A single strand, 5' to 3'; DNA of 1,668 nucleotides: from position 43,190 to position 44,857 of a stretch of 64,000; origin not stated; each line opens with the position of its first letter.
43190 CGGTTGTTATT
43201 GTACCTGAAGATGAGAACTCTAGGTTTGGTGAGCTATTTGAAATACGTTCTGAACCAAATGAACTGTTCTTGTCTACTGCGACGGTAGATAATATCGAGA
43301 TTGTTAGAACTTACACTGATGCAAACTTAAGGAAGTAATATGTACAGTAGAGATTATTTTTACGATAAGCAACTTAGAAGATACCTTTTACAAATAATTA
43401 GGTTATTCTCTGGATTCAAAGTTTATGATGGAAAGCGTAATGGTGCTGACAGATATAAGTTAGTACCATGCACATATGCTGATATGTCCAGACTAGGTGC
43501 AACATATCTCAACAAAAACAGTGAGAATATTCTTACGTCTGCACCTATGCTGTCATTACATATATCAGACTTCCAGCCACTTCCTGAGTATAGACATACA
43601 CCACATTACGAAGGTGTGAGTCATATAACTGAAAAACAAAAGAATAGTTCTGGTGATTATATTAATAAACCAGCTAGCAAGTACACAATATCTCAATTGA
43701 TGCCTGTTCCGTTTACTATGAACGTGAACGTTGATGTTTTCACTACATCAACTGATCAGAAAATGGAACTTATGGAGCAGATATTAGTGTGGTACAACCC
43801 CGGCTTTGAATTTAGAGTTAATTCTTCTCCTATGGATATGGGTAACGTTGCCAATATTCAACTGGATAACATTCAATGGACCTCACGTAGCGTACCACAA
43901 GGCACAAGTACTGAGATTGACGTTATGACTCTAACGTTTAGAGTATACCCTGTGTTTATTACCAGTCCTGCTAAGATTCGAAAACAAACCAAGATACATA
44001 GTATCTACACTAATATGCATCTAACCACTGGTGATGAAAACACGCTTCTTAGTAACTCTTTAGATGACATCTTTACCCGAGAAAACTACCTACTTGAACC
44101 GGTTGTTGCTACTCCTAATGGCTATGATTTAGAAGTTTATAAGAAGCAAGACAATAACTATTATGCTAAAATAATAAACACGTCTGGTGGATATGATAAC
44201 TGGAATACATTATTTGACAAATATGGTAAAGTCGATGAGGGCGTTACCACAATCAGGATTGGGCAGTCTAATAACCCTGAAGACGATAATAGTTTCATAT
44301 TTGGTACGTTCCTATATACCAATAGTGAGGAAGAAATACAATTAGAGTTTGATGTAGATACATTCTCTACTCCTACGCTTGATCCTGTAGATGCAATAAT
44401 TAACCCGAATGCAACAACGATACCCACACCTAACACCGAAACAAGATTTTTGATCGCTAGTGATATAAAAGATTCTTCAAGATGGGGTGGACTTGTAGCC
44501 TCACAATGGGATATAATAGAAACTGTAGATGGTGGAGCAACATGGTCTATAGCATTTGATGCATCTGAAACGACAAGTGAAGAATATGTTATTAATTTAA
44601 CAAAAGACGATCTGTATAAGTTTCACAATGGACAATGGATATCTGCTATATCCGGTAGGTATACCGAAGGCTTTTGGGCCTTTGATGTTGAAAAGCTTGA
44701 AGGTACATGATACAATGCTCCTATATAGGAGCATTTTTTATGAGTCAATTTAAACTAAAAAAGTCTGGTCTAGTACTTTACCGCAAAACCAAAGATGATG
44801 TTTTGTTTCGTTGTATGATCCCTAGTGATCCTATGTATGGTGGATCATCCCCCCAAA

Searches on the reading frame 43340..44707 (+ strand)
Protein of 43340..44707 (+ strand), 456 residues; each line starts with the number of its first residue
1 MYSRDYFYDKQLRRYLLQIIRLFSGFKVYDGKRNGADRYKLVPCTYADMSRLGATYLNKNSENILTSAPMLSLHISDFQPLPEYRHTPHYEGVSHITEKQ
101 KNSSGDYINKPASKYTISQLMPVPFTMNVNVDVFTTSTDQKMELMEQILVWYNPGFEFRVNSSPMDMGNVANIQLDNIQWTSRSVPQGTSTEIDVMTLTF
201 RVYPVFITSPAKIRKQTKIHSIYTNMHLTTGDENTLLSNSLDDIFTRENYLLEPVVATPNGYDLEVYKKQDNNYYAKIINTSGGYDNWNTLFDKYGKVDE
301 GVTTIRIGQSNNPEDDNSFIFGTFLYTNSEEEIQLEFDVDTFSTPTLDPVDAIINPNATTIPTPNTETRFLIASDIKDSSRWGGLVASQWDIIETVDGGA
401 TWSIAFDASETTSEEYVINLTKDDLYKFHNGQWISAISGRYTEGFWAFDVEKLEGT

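Call 29: search_protein_families(library=phrogs, proteins=[window:43340-44707:+], max_evalue=0.001)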
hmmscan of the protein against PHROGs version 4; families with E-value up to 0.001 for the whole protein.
window:43340-44707:+ (456 aa): 3 families
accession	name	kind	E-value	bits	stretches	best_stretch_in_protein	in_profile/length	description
phrog_11196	-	tail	1.6e-117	394.2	1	5-452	4-440/441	tail sheath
phrog_227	-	tail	1e-18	68.7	1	5-233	4-221/278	tail sheath stabilizer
phrog_22065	-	tail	0.00012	22.1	1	6-200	3-189/456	tail sheath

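Call 30: search_protein_families(library=pfam, proteins=[window:43340-44707:+], max_evalue=0.001)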
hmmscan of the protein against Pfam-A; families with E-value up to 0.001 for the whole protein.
window:43340-44707:+ (456 aa): 1 family
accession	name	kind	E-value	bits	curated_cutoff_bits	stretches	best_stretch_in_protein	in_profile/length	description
PF16724.11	T4-gp15_tss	-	6.9e-23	81.5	25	1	6-234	1-214/245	T4-like virus Myoviridae tail sheath stabiliser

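Call 90: search_dna_similar(query=window:43340-44707:+, collection=phages, mode=protein, max_rows=15)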
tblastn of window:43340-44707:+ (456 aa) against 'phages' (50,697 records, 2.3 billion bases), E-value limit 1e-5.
Records with a match: 92; places in all: 92; records where one place covers at least 80% of the query: 18.
Best place of each record, by identity: <60% 92.
By first word of the organism name: Escherichia 33; Pseudomonas 11; Klebsiella 11; Erwinia 8; Salmonella 8; Yersinia 4; Xanthomonas 3; Agrobacterium 2; Pectobacterium 2; Serratia 2; and 6 more.
By host as written in the record: Escherichia coli 10; - 9; Pseudomonas aeruginosa PAO1 5; Klebsiella pneumoniae 5; Salmonella enterica subsp. enterica serovar Typhimurium 4; Pseudomonas aeruginosa 3; Escherichia coli O157:H7 3; Erwinia amylovora 3; and 38 more.
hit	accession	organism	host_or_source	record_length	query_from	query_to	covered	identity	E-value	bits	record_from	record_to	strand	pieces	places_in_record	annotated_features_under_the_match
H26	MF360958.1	Salicola phage SCTP-2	Salicola sp. PV4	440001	6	454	98%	55.1%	6e-147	469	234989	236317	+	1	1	240: hypothetical protein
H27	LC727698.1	Pseudomonas phage sp. 30-3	Pseudomonas aeruginosa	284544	5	449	98%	33.0%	9e-59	214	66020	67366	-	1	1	hypothetical protein (x2)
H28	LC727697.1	Pseudomonas phage sp. 30-2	Pseudomonas aeruginosa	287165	5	449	98%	33.0%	9e-59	214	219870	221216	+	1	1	hypothetical protein (x2)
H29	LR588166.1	Pseudomonas phage vB_PaeM_MIJ3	-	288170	5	449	98%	33.0%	9e-59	214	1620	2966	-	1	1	Possible phage tail sheath ...: Possible phage tail sheath completion protein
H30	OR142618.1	Pseudomonas phage Callisto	Pseudomonas aeruginosa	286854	5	449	98%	33.0%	1e-58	214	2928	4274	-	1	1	hypothetical protein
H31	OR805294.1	Pseudomonas phage Ettore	Pseudomonas aeruginosa PAO1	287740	5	449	98%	33.0%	1e-58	214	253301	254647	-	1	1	tail sheath | MutT/NUDIX hydrolase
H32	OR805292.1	Pseudomonas phage Cassandra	Pseudomonas aeruginosa PAO1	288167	5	449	98%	33.0%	1e-58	214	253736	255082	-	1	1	tail sheath | MutT/NUDIX hydrolase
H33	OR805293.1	Pseudomonas phage Deifobo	Pseudomonas aeruginosa PAO1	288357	5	449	98%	33.0%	1e-58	214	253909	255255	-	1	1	tail sheath | MutT/NUDIX hydrolase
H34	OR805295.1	Pseudomonas phage Paride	Pseudomonas aeruginosa PAO1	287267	5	449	98%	33.0%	2e-58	213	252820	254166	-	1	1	tail sheath | MutT/NUDIX hydrolase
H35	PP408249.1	Pseudomonas phage vB_Pa-PAC2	Pseudomonas aeruginosa PAO1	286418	5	449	98%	32.8%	2e-58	213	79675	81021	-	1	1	tail sheath stabilizer and completion protein | MutT/ NUDIX hydrolase family protein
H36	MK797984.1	Pseudomonas phage vB_PaeM_PA5oct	-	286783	5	449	98%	32.8%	2e-58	213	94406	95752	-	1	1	tail sheath stabilizer and completion protein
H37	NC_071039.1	Pseudomonas phage vB_PaeM_PA5oct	-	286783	5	449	98%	32.8%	2e-58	213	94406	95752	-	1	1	tail sheath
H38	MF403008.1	Agrobacterium phage Atu_ph07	Agrobacterium tumefaciens C58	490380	1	446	98%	31.7%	8e-49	185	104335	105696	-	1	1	hypothetical protein | lysin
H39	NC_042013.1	Agrobacterium phage Atu_ph07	Agrobacterium tumefaciens C58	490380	1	446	98%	31.7%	8e-49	185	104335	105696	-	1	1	tail sheath | endolysin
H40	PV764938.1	Sinorhizobium phage Phosso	Sinohrizobium meliloti NRRL L-50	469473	5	446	97%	29.3%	2e-50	189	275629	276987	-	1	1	head-to-tail adaptor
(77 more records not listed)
